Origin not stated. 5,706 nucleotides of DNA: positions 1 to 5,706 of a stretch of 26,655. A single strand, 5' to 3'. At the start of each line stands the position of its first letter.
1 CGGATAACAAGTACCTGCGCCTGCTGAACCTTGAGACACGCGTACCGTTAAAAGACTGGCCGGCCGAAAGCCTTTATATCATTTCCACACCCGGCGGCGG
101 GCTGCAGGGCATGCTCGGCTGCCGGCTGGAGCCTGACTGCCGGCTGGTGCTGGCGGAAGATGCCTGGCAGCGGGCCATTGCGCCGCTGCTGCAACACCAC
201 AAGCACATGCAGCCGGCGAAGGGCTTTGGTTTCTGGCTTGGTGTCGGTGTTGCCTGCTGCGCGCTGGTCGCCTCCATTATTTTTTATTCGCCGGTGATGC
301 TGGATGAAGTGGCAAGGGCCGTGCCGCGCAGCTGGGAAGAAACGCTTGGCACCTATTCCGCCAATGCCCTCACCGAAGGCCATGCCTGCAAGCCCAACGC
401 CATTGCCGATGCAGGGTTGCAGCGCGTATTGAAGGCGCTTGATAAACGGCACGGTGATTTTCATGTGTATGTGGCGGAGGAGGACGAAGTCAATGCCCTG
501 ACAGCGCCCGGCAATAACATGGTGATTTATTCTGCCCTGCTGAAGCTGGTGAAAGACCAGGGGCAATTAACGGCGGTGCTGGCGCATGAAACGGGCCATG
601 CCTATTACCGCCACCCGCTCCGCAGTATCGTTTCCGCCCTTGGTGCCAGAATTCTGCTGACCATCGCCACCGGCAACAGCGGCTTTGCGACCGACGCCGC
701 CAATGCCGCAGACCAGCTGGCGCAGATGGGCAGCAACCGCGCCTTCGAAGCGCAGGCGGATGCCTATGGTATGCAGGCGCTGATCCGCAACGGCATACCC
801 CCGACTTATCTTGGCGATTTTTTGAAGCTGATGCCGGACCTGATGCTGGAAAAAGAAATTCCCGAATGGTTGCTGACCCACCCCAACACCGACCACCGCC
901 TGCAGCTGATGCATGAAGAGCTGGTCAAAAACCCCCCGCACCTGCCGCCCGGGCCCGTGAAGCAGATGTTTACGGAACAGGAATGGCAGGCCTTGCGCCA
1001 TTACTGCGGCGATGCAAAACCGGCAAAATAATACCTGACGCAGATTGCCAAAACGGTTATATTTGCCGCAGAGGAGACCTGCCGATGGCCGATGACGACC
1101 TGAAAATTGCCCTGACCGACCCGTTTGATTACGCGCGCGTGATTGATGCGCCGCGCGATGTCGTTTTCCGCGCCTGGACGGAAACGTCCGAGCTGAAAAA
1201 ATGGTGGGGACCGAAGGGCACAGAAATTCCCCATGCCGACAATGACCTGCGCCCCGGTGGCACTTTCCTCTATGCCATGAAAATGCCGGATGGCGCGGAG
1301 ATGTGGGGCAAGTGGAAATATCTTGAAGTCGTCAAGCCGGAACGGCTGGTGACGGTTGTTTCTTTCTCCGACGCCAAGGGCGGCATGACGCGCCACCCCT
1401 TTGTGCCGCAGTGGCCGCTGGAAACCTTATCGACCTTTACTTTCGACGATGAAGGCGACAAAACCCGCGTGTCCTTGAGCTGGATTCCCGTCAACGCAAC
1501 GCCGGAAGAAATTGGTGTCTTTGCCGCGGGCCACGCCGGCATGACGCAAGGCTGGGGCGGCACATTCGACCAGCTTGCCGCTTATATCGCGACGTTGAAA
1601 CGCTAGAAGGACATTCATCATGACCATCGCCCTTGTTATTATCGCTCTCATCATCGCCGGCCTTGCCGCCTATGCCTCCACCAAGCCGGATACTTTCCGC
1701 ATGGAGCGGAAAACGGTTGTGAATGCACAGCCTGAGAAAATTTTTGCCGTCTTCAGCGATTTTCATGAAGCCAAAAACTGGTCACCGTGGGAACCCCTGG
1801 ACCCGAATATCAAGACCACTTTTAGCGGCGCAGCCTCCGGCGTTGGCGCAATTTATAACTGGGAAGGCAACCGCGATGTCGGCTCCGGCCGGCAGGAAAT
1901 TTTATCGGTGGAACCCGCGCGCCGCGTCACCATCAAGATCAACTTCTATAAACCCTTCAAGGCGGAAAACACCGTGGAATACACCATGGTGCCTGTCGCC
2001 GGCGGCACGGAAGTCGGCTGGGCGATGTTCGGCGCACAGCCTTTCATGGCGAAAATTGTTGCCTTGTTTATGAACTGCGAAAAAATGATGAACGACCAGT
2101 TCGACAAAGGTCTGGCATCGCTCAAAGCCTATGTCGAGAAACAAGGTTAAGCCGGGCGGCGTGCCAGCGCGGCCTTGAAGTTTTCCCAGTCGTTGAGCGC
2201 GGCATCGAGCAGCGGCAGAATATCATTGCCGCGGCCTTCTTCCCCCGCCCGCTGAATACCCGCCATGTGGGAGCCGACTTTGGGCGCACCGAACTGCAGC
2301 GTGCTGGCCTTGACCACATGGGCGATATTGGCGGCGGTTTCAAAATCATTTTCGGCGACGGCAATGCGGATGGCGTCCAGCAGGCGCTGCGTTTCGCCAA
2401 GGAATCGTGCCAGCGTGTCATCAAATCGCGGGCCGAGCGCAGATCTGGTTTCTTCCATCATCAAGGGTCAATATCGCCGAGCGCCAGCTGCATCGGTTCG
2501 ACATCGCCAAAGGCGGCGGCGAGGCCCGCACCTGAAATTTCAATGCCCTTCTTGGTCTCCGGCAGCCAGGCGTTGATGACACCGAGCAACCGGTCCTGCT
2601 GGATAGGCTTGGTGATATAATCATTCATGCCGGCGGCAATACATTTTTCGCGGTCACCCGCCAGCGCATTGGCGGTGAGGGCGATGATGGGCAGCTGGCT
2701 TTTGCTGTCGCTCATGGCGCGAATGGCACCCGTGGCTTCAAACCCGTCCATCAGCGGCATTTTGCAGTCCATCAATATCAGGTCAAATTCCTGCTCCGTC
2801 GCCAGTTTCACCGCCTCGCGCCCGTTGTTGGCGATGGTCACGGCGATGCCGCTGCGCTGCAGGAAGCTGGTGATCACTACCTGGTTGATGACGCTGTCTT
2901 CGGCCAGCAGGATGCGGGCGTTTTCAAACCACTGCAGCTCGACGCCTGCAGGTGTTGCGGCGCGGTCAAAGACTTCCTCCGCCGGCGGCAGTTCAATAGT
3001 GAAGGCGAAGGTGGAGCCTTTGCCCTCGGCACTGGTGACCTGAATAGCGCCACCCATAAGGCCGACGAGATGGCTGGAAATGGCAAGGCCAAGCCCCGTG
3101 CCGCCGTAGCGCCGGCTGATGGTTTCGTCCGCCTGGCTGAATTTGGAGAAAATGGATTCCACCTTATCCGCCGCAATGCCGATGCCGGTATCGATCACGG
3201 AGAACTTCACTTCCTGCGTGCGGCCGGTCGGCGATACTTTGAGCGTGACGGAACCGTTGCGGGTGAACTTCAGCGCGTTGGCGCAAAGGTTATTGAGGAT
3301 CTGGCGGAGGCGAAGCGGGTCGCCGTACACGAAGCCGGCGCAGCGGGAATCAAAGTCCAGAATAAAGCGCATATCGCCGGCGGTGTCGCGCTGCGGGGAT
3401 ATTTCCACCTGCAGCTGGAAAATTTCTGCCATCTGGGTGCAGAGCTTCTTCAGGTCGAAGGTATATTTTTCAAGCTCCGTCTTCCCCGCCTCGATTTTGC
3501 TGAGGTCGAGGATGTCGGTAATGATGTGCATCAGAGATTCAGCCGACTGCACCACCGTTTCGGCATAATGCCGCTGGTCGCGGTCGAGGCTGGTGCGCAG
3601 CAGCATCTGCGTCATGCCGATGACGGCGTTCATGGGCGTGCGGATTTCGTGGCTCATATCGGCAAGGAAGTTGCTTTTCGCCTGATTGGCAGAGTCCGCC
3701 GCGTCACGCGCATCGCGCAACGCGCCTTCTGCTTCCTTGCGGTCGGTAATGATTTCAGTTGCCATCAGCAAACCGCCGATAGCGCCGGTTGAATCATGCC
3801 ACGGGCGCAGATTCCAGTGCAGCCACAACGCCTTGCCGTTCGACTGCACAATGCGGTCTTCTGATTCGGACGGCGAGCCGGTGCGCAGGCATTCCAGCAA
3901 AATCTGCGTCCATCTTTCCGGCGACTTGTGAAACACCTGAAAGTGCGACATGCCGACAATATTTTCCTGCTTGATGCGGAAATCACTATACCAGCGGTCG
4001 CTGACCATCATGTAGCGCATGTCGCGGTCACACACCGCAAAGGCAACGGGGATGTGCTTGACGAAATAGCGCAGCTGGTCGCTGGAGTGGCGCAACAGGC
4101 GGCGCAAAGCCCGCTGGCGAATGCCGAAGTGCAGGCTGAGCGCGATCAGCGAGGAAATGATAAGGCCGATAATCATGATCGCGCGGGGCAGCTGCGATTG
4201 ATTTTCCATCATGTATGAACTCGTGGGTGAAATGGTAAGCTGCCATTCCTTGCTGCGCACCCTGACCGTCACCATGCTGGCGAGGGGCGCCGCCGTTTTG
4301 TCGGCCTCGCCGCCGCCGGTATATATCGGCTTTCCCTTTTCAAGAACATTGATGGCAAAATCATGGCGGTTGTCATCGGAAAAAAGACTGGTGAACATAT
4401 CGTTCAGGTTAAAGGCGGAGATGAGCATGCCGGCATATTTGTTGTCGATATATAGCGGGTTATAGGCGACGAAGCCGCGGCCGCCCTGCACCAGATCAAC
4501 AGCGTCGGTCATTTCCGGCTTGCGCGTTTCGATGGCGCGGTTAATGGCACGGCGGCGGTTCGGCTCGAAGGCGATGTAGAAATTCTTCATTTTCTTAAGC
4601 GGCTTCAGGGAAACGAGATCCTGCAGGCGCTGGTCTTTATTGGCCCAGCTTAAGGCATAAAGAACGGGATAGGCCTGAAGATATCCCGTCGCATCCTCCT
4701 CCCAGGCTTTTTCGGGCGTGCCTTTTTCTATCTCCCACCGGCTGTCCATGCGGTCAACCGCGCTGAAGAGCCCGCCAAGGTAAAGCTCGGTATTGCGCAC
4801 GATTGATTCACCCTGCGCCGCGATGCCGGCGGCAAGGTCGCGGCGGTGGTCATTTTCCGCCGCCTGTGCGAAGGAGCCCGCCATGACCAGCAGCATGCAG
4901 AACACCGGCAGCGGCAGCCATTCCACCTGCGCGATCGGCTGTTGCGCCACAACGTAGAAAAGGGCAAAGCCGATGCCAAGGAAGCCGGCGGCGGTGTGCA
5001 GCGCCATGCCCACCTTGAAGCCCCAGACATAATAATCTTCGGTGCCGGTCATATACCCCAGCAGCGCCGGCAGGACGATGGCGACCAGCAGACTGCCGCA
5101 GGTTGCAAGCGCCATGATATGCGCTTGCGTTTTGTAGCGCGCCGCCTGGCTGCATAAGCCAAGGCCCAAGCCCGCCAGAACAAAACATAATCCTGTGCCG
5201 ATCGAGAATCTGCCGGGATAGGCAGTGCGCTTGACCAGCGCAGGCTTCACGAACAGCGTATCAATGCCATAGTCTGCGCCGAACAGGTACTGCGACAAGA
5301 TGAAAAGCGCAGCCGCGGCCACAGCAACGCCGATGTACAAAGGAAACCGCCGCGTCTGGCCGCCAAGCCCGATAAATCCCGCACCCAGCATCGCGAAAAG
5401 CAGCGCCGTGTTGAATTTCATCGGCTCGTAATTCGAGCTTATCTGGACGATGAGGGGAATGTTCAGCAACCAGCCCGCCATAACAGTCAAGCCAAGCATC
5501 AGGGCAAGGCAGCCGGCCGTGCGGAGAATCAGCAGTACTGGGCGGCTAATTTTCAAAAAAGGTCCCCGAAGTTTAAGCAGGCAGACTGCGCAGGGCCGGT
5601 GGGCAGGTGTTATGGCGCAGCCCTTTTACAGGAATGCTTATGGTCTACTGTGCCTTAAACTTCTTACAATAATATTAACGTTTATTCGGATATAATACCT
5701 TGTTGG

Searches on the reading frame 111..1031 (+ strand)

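Call 44: search_protein_families(library=pfam, proteins=[window:111-1031:+], max_evalue=1)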
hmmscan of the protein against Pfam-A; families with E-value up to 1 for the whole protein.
window:111-1031:+ (306 aa): 1 family
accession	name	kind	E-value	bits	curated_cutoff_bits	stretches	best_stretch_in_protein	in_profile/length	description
PF01435.24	Peptidase_M48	-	8.7e-26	91.3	20.3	1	103-268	11-183/186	Peptidase family M48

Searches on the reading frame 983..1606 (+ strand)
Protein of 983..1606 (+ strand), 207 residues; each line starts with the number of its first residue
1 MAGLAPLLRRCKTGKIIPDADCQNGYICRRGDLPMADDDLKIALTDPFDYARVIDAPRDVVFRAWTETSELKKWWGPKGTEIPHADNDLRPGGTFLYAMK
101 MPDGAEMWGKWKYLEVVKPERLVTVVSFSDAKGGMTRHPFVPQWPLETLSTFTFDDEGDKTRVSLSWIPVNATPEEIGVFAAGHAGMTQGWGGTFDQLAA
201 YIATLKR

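Call 44: search_protein_families(library=pfam, proteins=[window:983-1606:+], max_evalue=1)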
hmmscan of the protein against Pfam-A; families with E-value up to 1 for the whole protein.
window:983-1606:+ (207 aa): 2 families
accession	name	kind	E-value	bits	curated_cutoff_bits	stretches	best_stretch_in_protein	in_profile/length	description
PF08327.17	AHSA1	-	4.8e-26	91.9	22.1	1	55-202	1-124/125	Activator of Hsp90 ATPase homolog 1-like protein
PF10604.15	Polyketide_cyc2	-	0.23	12.2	27.4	1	50-167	6-106/142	Polyketide cyclase / dehydrase and lipid transport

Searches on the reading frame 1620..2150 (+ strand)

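Call 44: search_protein_families(library=pfam, proteins=[window:1620-2150:+], max_evalue=1)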
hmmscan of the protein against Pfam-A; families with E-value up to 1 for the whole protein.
window:1620-2150:+ (176 aa): 4 families
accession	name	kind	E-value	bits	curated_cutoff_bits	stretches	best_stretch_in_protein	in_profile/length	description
PF10604.15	Polyketide_cyc2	-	2.7e-15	57.4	27.4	1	26-173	2-142/142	Polyketide cyclase / dehydrase and lipid transport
PF08327.17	AHSA1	-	2e-06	28.5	22.1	1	35-165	1-117/125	Activator of Hsp90 ATPase homolog 1-like protein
PF20101.4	DUF6491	-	0.16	12.5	27.5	1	1-61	1-57/138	Family of unknown function (DUF6491)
PF13190.11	PDGLE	-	0.16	12.3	27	1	2-26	4-29/102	PDGLE domain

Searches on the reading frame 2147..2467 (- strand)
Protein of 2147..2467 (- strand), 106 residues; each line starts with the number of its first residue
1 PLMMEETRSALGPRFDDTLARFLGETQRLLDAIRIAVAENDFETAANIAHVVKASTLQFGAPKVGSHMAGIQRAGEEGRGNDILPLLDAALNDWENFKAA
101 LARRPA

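Call 65: search_protein_families(library=pfam, proteins=[window:2147-2467:-], max_evalue=0.001)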
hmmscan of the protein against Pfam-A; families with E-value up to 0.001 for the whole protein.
window:2147-2467:- (106 aa): 1 family
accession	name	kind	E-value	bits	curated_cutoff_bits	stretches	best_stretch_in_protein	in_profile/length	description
PF01627.28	Hpt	-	2.6e-05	24.8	24.6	1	19-91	3-78/84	Hpt domain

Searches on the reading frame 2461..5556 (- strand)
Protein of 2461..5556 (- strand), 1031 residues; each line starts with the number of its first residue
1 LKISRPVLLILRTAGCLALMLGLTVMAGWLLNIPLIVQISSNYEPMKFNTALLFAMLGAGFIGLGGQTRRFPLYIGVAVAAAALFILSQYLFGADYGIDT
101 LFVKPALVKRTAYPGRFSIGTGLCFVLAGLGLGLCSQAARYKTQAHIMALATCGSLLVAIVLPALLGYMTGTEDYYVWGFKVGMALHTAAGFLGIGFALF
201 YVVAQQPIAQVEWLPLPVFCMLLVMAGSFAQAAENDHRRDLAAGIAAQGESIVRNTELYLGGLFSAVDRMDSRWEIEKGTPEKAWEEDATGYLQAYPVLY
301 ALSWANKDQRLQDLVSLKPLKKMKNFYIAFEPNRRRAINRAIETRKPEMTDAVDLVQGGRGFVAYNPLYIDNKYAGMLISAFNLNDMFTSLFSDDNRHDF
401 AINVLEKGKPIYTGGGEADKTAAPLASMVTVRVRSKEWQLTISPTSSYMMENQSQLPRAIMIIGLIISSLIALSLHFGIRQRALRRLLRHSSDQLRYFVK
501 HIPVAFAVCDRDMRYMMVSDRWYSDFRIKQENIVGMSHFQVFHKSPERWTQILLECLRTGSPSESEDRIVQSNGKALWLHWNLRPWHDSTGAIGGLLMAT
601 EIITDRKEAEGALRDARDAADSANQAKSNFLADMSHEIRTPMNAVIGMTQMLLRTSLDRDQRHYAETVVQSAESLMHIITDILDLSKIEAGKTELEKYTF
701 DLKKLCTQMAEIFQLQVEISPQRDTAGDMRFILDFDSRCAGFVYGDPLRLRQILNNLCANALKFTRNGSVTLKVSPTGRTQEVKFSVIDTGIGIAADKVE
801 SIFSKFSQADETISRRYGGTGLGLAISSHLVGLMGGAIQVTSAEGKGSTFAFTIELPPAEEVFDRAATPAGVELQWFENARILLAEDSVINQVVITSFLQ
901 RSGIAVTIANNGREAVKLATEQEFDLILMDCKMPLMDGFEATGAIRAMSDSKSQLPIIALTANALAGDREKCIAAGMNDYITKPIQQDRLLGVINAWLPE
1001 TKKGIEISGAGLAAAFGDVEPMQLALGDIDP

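Call 6: search_protein_families(library=pfam, proteins=[window:2461-5556:-], max_evalue=0.01)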
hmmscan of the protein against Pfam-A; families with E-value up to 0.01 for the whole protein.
window:2461-5556:- (1031 aa): 8 families
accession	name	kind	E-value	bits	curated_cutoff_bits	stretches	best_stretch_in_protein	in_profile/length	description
PF02518.31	HATPase_c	-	2e-28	99.5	26.4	1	745-857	1-110/111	Histidine kinase-, DNA gyrase B-, and HSP90-like ATPase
PF00072.30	Response_reg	-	1.1e-26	93.5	30.2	1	882-994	1-110/111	Response regulator receiver domain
PF00512.31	HisKA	-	1.6e-21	76.5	26.9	1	626-691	1-66/66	His Kinase A (phospho-acceptor) domain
PF08448.16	PAS_4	-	3.4e-12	47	23.1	1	500-608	2-110/110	PAS fold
PF03924.19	CHASE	-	1.5e-10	41.6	25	1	329-404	85-176/189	CHASE domain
PF00989.32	PAS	-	0.00034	21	22.6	1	495-598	3-108/113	PAS fold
PF08447.18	PAS_3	-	0.0022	18.6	25.6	1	517-593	3-82/89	PAS fold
PF13589.12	HATPase_c_3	-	0.0027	18.2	25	1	755-842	8-92/137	Histidine kinase-, DNA gyrase B-, and HSP90-like ATPase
